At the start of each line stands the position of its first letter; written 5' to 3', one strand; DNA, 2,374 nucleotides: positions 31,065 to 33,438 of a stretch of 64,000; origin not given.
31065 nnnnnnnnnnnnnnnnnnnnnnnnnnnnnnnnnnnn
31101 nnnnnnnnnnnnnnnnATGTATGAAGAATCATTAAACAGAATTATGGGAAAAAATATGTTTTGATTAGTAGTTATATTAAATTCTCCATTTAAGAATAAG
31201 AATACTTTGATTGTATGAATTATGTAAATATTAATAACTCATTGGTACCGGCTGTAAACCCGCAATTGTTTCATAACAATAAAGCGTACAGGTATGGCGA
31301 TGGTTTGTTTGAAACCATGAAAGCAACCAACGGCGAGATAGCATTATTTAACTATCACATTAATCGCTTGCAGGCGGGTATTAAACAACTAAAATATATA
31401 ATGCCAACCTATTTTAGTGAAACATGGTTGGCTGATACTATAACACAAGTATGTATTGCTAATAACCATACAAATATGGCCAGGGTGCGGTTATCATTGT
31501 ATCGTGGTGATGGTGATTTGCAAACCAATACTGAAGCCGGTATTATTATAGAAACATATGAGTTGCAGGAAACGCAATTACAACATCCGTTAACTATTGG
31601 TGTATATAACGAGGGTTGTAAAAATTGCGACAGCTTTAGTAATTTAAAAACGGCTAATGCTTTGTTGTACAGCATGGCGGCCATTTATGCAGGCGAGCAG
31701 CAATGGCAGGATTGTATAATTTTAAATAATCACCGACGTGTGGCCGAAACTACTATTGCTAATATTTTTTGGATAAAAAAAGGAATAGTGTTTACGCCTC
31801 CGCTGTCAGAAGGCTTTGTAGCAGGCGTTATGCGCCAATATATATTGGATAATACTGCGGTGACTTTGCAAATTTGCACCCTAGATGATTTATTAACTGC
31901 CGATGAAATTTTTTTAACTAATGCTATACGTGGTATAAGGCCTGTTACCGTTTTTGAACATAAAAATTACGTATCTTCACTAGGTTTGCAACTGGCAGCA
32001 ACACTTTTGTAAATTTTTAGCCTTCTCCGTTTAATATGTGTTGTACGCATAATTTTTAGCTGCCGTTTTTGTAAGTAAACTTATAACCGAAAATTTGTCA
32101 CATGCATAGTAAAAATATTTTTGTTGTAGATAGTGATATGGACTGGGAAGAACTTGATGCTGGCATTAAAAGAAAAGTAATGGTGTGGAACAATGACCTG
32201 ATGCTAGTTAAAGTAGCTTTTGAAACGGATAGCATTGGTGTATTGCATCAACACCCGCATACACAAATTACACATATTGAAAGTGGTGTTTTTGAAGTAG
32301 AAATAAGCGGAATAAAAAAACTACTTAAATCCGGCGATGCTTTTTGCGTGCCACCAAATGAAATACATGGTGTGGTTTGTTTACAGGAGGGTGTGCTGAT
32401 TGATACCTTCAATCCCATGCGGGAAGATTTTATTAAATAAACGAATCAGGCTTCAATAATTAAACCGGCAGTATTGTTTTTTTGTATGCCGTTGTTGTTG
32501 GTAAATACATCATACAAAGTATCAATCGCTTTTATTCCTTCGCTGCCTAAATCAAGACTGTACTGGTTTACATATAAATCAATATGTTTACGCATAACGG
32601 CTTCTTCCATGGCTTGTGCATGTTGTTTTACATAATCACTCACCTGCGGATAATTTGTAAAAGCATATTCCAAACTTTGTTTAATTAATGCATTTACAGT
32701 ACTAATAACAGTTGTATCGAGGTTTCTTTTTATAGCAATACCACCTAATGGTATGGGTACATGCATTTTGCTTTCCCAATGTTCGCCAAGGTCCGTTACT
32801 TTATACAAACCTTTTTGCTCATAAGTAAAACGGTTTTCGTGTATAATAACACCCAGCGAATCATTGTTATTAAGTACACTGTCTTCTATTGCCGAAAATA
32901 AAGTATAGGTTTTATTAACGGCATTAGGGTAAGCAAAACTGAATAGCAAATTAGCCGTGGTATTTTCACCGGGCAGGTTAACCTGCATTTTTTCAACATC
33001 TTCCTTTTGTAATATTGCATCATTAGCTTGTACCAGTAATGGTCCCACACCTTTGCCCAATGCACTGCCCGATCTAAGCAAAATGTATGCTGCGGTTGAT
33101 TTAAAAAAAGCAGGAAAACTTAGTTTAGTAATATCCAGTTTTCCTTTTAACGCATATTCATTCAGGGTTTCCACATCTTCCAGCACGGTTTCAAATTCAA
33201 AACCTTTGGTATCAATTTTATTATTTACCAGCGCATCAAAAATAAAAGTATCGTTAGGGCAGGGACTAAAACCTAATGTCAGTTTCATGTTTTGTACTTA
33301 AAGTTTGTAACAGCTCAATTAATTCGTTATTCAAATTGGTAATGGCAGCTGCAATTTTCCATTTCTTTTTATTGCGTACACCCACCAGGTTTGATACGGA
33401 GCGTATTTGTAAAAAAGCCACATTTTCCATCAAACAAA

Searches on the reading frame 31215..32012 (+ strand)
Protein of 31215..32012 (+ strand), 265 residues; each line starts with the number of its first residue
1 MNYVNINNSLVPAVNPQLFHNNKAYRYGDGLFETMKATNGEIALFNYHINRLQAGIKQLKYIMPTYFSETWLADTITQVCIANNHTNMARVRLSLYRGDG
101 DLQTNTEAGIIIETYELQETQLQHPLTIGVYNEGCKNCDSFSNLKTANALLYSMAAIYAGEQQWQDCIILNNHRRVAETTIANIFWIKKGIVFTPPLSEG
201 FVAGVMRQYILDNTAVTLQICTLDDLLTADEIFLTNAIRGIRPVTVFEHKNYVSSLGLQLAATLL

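Call 7: search_protein_families(library=pfam, proteins=[window:31215-32012:+])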
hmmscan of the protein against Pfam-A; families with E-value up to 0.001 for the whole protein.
window:31215-32012:+ (265 aa): 1 family
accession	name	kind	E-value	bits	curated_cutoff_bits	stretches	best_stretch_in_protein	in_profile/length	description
PF01063.24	Aminotran_4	-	4.4e-45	154.7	28.5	1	30-245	1-221/223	Amino-transferase class IV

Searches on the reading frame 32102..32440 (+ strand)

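Call 7: search_protein_families(library=pfam, proteins=[window:32102-32440:+])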
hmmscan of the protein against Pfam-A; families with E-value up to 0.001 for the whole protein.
window:32102-32440:+ (112 aa): 2 families
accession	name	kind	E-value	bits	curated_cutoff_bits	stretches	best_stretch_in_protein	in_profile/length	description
PF07883.17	Cupin_2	-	1.3e-08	34.8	27.2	1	45-95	10-60/70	Cupin domain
PF02311.25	AraC_binding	-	4.5e-05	23.6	21.1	1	49-90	19-60/135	AraC-like ligand binding domain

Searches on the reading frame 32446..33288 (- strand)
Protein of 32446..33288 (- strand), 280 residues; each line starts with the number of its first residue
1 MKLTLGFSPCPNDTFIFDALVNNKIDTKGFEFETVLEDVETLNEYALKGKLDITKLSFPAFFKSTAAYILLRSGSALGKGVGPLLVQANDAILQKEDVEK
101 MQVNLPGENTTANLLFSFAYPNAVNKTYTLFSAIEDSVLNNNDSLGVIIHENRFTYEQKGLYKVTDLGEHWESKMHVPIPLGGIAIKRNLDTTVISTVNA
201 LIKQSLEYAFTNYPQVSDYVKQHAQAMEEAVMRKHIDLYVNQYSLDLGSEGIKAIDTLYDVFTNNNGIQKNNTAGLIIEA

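Call 7: search_protein_families(library=pfam, proteins=[window:32446-33288:-])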
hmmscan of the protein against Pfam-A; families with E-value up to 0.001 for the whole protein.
window:32446-33288:- (280 aa): 1 family
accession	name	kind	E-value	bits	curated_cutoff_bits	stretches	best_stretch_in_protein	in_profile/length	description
PF02621.19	VitK2_biosynth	-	5e-70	236.3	26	1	3-261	1-249/252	Menaquinone biosynthesis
